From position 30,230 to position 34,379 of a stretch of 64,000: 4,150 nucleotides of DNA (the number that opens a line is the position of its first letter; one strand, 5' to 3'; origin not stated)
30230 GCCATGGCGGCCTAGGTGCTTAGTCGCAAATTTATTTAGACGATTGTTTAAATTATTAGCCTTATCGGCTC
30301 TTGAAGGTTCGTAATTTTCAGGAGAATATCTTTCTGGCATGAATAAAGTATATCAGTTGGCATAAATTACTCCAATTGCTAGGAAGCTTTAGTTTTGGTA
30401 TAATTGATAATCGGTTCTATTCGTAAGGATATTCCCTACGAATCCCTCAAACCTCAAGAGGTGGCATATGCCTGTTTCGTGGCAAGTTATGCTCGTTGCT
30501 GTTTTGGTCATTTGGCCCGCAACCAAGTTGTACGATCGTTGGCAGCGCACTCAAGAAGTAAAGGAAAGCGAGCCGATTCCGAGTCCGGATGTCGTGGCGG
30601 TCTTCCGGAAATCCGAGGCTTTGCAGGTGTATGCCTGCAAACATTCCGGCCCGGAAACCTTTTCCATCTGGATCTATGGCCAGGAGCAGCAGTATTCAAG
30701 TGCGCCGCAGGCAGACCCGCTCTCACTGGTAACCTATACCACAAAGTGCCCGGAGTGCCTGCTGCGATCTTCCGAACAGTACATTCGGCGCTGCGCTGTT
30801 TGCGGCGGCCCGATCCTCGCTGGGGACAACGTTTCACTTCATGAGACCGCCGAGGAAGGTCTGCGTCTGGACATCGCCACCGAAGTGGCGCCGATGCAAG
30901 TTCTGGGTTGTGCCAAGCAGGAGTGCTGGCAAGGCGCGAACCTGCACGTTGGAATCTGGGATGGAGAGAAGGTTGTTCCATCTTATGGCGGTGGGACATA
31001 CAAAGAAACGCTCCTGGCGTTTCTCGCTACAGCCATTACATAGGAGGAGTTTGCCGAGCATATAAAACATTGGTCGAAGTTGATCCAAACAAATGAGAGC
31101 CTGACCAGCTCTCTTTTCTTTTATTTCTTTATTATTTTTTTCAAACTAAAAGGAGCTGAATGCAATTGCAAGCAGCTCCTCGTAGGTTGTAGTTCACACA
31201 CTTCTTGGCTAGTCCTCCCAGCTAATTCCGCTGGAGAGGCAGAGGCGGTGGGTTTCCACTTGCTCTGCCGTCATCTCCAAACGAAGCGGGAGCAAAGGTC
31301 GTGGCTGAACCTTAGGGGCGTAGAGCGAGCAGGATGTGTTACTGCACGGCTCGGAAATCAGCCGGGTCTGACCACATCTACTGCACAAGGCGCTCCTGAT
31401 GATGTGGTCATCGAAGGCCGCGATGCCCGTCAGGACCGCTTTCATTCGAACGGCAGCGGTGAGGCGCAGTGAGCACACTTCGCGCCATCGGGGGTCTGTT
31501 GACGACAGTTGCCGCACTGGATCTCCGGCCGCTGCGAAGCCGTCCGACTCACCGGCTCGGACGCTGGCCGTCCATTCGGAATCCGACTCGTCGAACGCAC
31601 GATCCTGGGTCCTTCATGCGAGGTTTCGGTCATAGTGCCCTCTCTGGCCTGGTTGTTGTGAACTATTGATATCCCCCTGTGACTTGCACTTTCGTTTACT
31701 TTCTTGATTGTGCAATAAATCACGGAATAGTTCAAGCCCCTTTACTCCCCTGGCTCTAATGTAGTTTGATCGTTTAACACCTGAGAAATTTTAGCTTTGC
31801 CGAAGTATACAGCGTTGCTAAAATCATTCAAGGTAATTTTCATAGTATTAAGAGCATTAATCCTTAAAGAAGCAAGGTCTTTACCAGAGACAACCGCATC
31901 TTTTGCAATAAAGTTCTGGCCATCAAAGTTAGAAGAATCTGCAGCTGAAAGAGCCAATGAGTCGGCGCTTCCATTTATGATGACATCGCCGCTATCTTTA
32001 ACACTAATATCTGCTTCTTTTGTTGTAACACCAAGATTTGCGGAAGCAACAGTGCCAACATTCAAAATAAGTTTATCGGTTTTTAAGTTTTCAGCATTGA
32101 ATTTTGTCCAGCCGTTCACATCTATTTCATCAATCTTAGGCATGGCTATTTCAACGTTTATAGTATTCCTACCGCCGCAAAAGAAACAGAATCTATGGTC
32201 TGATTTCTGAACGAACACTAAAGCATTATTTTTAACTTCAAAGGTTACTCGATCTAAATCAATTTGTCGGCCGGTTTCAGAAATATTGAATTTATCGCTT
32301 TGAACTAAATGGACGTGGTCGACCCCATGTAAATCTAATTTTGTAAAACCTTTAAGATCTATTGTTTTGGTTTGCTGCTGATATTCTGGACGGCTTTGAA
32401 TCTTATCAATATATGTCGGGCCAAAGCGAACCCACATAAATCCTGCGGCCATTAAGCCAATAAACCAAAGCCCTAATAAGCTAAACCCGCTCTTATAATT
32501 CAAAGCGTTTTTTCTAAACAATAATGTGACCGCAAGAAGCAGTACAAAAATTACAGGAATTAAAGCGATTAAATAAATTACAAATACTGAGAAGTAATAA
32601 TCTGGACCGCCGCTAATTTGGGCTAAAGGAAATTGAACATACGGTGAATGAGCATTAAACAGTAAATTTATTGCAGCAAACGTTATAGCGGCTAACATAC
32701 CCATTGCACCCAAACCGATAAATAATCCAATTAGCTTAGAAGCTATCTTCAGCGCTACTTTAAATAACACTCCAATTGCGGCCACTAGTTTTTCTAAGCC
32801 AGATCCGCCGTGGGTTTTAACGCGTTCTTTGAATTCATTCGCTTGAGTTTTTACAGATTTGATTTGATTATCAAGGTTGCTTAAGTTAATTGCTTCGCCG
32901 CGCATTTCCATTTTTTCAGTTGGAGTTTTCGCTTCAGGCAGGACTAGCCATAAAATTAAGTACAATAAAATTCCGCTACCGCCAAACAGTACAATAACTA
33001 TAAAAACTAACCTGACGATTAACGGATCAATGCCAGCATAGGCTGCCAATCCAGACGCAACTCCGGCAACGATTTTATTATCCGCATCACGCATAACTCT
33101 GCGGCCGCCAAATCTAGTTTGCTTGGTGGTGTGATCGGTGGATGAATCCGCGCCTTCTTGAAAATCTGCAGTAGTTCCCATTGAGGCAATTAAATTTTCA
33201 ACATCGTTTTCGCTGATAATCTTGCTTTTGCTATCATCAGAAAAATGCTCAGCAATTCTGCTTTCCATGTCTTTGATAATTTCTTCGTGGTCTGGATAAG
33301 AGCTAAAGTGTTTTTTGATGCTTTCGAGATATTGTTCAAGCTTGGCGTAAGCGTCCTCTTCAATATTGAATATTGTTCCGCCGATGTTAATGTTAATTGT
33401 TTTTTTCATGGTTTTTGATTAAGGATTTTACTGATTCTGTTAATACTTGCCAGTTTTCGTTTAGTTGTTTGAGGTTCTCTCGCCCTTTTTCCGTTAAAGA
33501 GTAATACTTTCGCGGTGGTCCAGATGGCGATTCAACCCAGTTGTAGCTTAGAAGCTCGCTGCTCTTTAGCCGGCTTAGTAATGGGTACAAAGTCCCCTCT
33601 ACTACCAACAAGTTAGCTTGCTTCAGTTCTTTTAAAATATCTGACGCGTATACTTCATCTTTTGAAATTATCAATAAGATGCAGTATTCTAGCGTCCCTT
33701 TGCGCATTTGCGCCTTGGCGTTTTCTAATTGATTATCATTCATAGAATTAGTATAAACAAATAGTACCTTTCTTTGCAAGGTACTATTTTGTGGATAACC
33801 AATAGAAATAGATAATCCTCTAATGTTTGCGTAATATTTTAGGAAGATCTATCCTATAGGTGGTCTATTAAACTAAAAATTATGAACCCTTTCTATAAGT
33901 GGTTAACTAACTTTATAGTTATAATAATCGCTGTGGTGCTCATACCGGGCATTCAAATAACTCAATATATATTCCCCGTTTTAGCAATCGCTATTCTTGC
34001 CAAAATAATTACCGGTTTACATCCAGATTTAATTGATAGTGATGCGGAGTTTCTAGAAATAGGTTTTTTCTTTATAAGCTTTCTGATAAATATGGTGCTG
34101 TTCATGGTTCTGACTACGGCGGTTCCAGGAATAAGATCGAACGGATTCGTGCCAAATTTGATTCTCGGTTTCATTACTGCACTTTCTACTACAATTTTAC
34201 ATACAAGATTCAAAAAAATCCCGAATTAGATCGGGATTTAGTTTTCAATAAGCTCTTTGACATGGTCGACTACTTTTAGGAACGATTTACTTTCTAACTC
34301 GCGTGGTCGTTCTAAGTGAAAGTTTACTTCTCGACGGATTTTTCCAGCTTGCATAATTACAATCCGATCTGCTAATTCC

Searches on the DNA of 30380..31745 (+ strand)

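Call 51: search_dna_similar(query=window:30380-31745:+, collection=phages, mode=distant, max_rows=10)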
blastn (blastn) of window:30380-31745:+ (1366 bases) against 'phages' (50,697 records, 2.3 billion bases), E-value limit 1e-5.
No match.

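Call 52: search_dna_similar(query=window:30380-31745:+, collection=plasmids, mode=distant, max_rows=10)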
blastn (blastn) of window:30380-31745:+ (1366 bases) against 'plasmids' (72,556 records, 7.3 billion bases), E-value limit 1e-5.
No match.

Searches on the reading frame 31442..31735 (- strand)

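Call 10: search_protein_families(library=pfam, proteins=[window:31442-31735:-], max_evalue=0.01)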
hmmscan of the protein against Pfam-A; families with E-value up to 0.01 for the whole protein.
window:31442-31735:- (97 aa): 0 families

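Call 23: search_protein_families(library=padloc, proteins=[window:31442-31735:-], max_evalue=0.01)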
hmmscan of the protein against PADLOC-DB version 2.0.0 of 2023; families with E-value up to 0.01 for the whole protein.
window:31442-31735:- (97 aa): 0 families

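Call 24: search_protein_families(library=phrogs, proteins=[window:31442-31735:-], max_evalue=0.01)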
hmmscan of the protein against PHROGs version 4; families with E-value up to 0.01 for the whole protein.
window:31442-31735:- (97 aa): 0 families

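Call 63: search_protein_families(library=pfam, proteins=[window:31442-31735:-], max_evalue=10)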
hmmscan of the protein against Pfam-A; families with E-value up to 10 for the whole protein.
window:31442-31735:- (97 aa): 2 families
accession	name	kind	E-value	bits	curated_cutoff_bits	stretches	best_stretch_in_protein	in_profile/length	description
PF01155.25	HypA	-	0.24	11.8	28.9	1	7-92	8-94/112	Hydrogenase/urease nickel incorporation, metallochaperone, hypA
PF23580.1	Znf_XAF1_N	-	0.99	9.3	27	1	71-82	5-16/30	XIAP-associated factor 1-like, N-terminal zinc finger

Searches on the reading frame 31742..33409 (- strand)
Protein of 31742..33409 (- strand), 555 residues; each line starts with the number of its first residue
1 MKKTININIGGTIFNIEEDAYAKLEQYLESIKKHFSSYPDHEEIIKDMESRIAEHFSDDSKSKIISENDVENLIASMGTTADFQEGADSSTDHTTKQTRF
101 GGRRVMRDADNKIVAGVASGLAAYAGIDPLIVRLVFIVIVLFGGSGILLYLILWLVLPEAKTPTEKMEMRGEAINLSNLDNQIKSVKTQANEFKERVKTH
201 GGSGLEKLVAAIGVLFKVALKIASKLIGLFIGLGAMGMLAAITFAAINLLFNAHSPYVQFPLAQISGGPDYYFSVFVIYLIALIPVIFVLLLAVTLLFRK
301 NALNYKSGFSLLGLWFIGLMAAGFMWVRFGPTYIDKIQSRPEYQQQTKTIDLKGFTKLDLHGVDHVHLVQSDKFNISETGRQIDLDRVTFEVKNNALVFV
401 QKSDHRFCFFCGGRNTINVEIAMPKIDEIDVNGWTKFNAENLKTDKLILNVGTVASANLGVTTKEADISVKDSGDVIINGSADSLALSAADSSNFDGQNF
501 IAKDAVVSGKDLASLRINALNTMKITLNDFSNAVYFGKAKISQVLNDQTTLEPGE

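Call 11: search_protein_families(library=pfam, proteins=[window:31742-33409:-], max_evalue=0.01)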
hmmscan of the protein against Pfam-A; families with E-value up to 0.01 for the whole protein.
window:31742-33409:- (555 aa): 3 families
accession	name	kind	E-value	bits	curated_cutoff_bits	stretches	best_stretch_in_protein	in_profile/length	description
PF10988.14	DUF2807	-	3.3e-22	79.5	24.2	1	355-538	2-180/181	Putative auto-transporter adhesin, head GIN domain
PF04024.17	PspC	-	1.6e-21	76.3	25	1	103-160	1-58/58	PspC domain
PF22571.1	LiaI-LiaF-TM_PspC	-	2.8e-15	56.7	27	1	191-330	2-139/142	PspC transmembrane region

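Call 13: find_encoding_contigs(protein=window:31742-33409:-, flank=10000, max_places=10)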
Protein window:31742-33409:- (555 aa): no gene with exactly this product is on record in the collection.

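Call 21: find_related_loci(query=window:31742-33409:-, collection=genome_contigs, flank=10000)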
Query window:31742-33409:- (555 aa) in genome_contigs; peptide patterns used: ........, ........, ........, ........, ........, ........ (x = any residue, [..] = any of these).
242 stretches matched a pattern; 204 encode a relative of the query (tblastn E <= 1e-3); the best 80 are kept; 80 distinct loci.
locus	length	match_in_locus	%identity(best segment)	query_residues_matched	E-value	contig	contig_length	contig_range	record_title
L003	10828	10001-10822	42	1-268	3e-61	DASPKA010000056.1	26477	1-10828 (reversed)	MAG TPA_asm: Patescibacteria group bacterium isolate SMAG_U12024 k141_141521, whole genome shotgun sequence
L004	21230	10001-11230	32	1-405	8e-57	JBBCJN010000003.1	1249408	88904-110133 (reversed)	MAG: Pedobacter sp. isolate MAG_CPA_34 P10A_000000005092, whole genome shotgun sequence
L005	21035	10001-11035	34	17-355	7e-53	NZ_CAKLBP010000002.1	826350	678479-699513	Pedobacter sp. Leaf170, whole genome shotgun sequence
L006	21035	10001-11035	31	17-355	2e-50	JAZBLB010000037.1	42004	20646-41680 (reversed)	MAG: Bacteroidota bacterium isolate AB055-bin8 NODE_332_length_42004_cov_47.539631, whole genome shotgun sequence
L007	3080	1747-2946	30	17-406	9e-48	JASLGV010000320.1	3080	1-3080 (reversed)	MAG: Pedobacter sp. isolate SHSU.bins.492 k141_10584642, whole genome shotgun sequence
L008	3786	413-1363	34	1-324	1e-47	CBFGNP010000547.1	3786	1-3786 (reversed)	MAG TPA_asm: uncultured Pedobacter sp. isolate ERR5385026_binner12_Refined_25 genome assembly, contig: ERZ27258666.5293,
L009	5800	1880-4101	42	1-200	5e-46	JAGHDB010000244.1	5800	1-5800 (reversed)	MAG: Bacteroidales bacterium isolate AUK297 PB_MBMC_251_c_000000000332, whole genome shotgun sequence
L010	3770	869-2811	43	1-323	5e-45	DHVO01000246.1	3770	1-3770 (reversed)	MAG TPA_asm: Bacteroidales bacterium UBA5206 UBA5206_contig_30559, whole genome shotgun sequence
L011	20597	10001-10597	42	1-189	3e-43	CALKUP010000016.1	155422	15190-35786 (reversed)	MAG TPA_asm: uncultured bacterium isolate SRR6231170_bin.100_CONCOCT_v1.1_MAG genome assembly, contig: ERZ650281.14, who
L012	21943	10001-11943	31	1-323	2e-43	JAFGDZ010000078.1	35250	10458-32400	MAG: Bacteroidales bacterium isolate Zod_Metabat.1203 k87_14222263, whole genome shotgun sequence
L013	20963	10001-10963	32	1-328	2e-43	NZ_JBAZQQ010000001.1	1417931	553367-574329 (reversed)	MAG: Pedobacter sp. isolate SO_2017_SWC_57 scaffold_1_c1_LP-4_2017, whole genome shotgun sequence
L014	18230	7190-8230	31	1-361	6e-42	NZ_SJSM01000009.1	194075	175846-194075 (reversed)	Pedobacter hiemivivus strain RP-3-8 contig9, whole genome shotgun sequence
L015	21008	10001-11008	33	1-347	7e-42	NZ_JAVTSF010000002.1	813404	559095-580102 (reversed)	Pedobacter nyackensis strain MADA_2608 contig_0002, whole genome shotgun sequence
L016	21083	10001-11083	31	1-375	2e-40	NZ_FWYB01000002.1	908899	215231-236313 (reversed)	Pedobacter nyackensis strain DSM 19625, whole genome shotgun sequence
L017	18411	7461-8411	33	1-324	6e-46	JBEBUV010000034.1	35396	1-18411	MAG: Pedobacter hiemivivus isolate T2.bin.227 NODE_3559_length_35396_cov_14.113805, whole genome shotgun sequence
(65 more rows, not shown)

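Call 73: search_protein_families(library=ncbifam, proteins=[window:31742-33409:-], max_evalue=0.001)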
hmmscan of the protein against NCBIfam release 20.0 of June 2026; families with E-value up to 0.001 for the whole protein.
window:31742-33409:- (555 aa): 2 families
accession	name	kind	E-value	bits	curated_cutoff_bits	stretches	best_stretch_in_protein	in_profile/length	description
TIGR02978.1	phageshock_pspC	equivalog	1.2e-12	47.7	104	1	103-197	2-100/121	envelope stress response membrane protein PspC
NF007973.0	PRK10697.1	equivalog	4.4e-05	23.4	136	1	103-192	8-100/119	envelope stress response membrane protein PspC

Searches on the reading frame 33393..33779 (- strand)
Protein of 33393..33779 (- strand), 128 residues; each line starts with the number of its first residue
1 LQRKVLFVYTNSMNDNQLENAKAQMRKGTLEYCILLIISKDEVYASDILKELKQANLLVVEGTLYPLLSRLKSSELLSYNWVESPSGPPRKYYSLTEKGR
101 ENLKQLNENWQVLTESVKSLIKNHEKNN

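Call 11: search_protein_families(library=pfam, proteins=[window:33393-33779:-], max_evalue=0.01)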
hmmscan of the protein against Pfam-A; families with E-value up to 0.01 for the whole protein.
window:33393-33779:- (128 aa): 2 families
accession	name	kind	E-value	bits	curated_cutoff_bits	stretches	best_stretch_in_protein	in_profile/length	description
PF03551.20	PadR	-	5.7e-19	68.3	27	1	34-105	1-75/75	Transcriptional regulator PadR-like family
PF01638.23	HxlR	-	0.0042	17.4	20.8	1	50-104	22-74/91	HxlR-like helix-turn-helix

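Call 17: find_encoding_contigs(protein=window:33393-33779:-, flank=10000, max_places=10)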
Protein window:33393-33779:- (128 aa): no gene with exactly this product is on record in the collection.

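Call 73: search_protein_families(library=ncbifam, proteins=[window:33393-33779:-], max_evalue=0.001)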
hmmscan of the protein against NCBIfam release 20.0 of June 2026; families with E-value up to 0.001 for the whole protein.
window:33393-33779:- (128 aa): 4 families
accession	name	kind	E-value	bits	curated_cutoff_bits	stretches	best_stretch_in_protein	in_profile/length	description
TIGR03433.1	padR_acidobact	paralog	4.9e-17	61.9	101.8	1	27-122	2-100/101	PadR family transcriptional regulator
NF006931.0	PRK09416.1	equivalog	1.5e-09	38.2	112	1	34-121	47-133/135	PadR family transcriptional regulator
NF053635.1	TransRegRv3488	equivalog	7.4e-09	35.7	140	1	24-114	3-92/98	Rv3488 family transcriptional regulator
TIGR02719.1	repress_PhaQ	equivalog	1.3e-07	31.9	139.35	1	13-109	8-105/138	poly-beta-hydroxybutyrate-responsive repressor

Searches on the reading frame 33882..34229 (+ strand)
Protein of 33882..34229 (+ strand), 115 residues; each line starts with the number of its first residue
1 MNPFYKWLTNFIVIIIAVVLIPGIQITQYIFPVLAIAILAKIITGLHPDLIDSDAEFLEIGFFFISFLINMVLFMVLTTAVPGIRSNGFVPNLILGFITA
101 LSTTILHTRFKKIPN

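Call 11: search_protein_families(library=pfam, proteins=[window:33882-34229:+], max_evalue=0.01)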
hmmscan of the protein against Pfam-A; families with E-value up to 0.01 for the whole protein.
window:33882-34229:+ (115 aa): 1 family
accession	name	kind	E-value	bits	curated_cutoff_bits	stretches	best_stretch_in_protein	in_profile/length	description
PF04020.18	Phage_holin_4_2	-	1.4e-06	29.3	28.8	1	1-104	1-104/105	Mycobacterial 4 TMS phage holin, superfamily IV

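Call 73: search_protein_families(library=ncbifam, proteins=[window:33882-34229:+], max_evalue=0.001)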
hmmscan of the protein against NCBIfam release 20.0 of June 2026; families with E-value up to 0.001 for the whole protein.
window:33882-34229:+ (115 aa): 0 families
